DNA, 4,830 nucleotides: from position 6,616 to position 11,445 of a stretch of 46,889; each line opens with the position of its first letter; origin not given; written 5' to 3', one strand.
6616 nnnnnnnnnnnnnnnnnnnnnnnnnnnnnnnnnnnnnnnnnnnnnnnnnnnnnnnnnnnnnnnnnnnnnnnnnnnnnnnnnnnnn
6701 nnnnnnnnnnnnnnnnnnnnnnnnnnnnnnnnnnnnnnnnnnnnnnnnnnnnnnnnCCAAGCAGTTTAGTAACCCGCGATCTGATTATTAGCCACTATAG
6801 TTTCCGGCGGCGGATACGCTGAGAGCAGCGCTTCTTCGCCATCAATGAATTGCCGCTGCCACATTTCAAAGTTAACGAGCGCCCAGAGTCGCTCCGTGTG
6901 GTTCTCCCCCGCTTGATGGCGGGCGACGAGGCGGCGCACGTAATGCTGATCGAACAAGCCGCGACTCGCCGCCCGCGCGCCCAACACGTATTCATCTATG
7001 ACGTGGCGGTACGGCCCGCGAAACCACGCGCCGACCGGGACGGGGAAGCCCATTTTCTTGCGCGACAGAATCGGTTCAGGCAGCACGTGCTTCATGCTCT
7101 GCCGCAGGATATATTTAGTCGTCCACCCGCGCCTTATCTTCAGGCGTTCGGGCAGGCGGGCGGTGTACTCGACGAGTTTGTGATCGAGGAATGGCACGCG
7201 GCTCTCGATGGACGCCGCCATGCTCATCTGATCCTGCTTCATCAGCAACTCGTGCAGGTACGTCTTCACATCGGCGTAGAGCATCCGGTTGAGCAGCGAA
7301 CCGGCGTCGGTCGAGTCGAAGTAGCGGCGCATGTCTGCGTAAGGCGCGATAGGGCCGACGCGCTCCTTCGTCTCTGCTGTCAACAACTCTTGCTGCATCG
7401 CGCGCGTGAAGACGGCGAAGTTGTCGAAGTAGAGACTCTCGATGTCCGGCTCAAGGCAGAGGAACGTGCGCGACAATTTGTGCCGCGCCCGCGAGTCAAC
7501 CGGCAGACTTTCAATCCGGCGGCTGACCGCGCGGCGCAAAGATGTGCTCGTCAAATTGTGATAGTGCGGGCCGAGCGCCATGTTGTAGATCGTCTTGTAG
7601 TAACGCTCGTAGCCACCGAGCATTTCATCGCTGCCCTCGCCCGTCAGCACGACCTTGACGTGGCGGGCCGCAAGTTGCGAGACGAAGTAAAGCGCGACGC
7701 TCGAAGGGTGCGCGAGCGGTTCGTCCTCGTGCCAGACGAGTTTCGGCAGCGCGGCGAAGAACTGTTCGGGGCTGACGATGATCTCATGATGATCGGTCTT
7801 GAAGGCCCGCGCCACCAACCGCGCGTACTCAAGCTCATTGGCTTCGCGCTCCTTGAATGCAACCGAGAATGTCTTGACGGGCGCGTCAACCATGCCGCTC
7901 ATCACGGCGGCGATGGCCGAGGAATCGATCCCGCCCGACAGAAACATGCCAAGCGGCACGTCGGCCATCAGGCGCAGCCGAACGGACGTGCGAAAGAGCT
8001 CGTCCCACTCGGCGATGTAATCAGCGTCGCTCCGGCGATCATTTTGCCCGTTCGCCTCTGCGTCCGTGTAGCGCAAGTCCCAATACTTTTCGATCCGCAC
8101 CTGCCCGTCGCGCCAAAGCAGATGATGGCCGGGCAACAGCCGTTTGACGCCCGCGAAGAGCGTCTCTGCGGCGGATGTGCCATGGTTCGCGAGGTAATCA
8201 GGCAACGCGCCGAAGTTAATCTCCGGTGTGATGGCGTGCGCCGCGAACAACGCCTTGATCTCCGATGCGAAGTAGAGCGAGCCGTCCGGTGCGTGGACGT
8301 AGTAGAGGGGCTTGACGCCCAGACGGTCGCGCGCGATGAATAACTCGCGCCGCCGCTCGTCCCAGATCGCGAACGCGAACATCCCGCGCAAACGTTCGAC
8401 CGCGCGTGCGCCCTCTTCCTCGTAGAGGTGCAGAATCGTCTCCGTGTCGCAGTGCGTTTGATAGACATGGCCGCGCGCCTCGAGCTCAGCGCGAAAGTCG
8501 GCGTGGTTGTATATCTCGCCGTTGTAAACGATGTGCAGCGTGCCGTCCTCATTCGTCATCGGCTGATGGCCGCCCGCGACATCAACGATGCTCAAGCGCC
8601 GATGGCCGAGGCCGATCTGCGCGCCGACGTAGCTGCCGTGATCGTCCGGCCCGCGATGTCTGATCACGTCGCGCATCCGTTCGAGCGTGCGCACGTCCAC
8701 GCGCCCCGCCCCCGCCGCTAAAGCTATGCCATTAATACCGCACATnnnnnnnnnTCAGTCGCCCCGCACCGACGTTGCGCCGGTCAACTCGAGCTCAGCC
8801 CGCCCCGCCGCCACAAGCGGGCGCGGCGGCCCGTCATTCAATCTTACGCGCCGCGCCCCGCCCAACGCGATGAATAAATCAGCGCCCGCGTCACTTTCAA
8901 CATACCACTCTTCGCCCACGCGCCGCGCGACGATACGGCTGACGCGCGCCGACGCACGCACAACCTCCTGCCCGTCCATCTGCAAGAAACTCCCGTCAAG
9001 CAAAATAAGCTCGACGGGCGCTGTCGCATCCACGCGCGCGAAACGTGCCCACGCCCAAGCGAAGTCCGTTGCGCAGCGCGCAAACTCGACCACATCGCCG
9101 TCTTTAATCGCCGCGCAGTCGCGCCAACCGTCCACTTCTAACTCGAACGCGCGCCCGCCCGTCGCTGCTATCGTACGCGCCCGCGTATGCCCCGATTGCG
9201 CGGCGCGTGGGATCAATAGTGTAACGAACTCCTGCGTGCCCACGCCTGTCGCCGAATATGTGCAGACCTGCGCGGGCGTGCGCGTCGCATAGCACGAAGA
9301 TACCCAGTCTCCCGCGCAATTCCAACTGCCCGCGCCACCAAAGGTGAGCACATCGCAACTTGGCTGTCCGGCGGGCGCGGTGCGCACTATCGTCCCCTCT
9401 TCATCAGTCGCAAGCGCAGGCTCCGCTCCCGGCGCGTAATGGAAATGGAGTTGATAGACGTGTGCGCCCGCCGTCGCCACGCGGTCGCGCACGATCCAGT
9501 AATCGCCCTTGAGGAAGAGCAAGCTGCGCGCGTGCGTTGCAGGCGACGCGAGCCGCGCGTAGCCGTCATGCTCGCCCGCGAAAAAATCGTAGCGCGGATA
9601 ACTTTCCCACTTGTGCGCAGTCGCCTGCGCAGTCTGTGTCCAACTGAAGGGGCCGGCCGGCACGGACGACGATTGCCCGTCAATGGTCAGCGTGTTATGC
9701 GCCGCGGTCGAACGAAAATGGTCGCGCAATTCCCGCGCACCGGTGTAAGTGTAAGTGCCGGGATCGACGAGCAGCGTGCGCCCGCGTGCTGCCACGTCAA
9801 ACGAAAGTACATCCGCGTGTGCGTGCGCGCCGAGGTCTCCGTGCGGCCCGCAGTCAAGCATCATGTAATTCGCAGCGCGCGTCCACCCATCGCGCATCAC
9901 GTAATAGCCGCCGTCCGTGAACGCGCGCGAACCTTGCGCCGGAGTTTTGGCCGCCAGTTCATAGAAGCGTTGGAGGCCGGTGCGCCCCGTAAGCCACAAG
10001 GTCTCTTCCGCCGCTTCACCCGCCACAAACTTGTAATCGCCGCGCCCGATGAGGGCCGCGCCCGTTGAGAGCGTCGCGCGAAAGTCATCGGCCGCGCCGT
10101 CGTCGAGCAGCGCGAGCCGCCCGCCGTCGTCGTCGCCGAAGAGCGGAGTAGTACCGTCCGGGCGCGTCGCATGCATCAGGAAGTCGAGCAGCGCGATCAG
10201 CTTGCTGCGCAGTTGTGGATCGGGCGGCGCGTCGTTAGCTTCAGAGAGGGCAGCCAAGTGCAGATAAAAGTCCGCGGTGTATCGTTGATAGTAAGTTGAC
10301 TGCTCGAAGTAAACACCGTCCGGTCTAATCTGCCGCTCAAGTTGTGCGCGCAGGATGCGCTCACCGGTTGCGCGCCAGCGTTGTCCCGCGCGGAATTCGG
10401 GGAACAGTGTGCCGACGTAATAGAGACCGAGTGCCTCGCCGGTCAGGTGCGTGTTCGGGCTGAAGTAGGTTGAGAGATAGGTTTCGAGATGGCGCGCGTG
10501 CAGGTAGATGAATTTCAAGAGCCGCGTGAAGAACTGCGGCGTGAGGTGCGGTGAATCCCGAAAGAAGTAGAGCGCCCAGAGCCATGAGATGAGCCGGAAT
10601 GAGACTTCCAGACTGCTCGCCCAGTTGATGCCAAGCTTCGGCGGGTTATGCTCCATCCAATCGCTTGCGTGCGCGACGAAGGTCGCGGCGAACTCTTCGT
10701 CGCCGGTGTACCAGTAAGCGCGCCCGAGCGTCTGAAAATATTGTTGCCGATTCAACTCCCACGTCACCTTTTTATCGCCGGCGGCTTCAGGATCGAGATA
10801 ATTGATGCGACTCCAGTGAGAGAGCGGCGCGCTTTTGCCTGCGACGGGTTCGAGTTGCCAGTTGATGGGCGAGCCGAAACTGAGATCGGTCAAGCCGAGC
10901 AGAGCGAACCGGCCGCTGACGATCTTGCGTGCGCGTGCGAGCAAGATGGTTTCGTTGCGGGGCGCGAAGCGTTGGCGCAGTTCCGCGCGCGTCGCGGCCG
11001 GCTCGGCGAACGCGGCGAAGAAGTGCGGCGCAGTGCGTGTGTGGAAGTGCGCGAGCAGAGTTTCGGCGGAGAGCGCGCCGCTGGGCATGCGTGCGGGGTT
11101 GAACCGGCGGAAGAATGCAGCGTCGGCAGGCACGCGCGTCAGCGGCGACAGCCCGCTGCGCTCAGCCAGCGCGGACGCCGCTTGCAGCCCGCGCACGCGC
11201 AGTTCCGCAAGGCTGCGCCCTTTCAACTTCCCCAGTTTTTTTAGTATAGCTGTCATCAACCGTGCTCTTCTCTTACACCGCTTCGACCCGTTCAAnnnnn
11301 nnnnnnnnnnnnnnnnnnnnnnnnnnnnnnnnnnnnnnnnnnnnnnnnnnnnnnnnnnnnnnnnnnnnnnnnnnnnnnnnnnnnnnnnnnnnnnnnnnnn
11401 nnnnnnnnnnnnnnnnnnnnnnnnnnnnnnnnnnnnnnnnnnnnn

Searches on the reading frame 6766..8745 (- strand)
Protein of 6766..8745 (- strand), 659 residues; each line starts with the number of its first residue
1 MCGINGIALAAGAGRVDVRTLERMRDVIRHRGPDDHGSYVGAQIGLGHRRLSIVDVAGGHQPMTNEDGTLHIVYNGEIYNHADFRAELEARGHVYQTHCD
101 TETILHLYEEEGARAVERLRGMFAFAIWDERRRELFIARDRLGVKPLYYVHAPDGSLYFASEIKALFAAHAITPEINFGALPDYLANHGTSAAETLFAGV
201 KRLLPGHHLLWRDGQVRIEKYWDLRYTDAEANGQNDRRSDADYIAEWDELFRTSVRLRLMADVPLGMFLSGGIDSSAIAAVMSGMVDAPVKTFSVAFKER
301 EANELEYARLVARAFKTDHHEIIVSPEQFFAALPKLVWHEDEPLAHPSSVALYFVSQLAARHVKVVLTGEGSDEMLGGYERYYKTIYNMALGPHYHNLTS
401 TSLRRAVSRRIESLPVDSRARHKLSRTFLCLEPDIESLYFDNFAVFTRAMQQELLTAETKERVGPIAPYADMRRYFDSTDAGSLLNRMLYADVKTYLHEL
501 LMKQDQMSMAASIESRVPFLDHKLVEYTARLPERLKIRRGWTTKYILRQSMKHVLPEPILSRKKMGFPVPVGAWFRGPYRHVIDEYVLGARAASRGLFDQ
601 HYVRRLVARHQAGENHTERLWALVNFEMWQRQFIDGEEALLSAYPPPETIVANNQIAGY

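Call 92: search_protein_families(library=ncbifam, proteins=[window:6766-8745:-], max_evalue=1e-10)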
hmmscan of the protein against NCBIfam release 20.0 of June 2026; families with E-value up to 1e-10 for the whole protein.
window:6766-8745:- (659 aa): 9 families
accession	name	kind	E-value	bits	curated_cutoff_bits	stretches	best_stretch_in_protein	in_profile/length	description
TIGR03108.1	eps_aminotran_1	hypoth_equivalog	2.2e-178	594.8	816.9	1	1-629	1-624/628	XrtA/PEP-CTERM system amidotransferase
TIGR01536.1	asn_synth_AEB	equivalog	6.7e-161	536.8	267.1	1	2-567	1-517/517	asparagine synthase (glutamine-hydrolyzing)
TIGR03104.1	trio_amidotrans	equivalog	1.6e-133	446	570.1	2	1-385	1-386/589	N-acetylglutaminylglutamine amidotransferase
NF006949.0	PRK09431.1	equivalog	2.5e-108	363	499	3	1-169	1-168/554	asparagine synthase B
NF033535.1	lass_lactam_cya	exception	1.5e-87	294.7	525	2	1-377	1-377/668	lasso peptide isopeptide bond-forming cyclase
NF033561.1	macrolact_Ik_Al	subfamily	5e-27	94.7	300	1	124-631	82-556/561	albusnodin/ikarugamycin family macrolactam cyclase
NF001484.0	PRK00331.1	subfamily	3e-12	45.7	381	1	40-168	63-200/601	isomerizing glutamine--fructose-6-phosphate transaminase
TIGR01134.1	purF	equivalog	5.3e-12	45.8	350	1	40-173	62-206/432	amidophosphoribosyltransferase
TIGR01135.1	glmS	equivalog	6.3e-12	44.8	418.05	1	42-168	64-199/607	glutamine--fructose-6-phosphate transaminase (isomerizing)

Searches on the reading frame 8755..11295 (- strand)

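Call 92: search_protein_families(library=ncbifam, proteins=[window:8755-11295:-], max_evalue=1e-10)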
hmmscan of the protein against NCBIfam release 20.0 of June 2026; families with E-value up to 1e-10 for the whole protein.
window:8755-11295:- (846 aa): 2 families
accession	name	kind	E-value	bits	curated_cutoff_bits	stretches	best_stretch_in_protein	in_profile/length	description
NF045573.1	Hepsulflyase_CFB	equivalog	1.6e-51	175.3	700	2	174-388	123-340/651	heparin-sulfate lyase HepC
NF045572.1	Hepsulflyase_bctds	equivalog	1.1e-39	136.6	600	1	169-699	147-669/706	heparin-sulfate lyase HepC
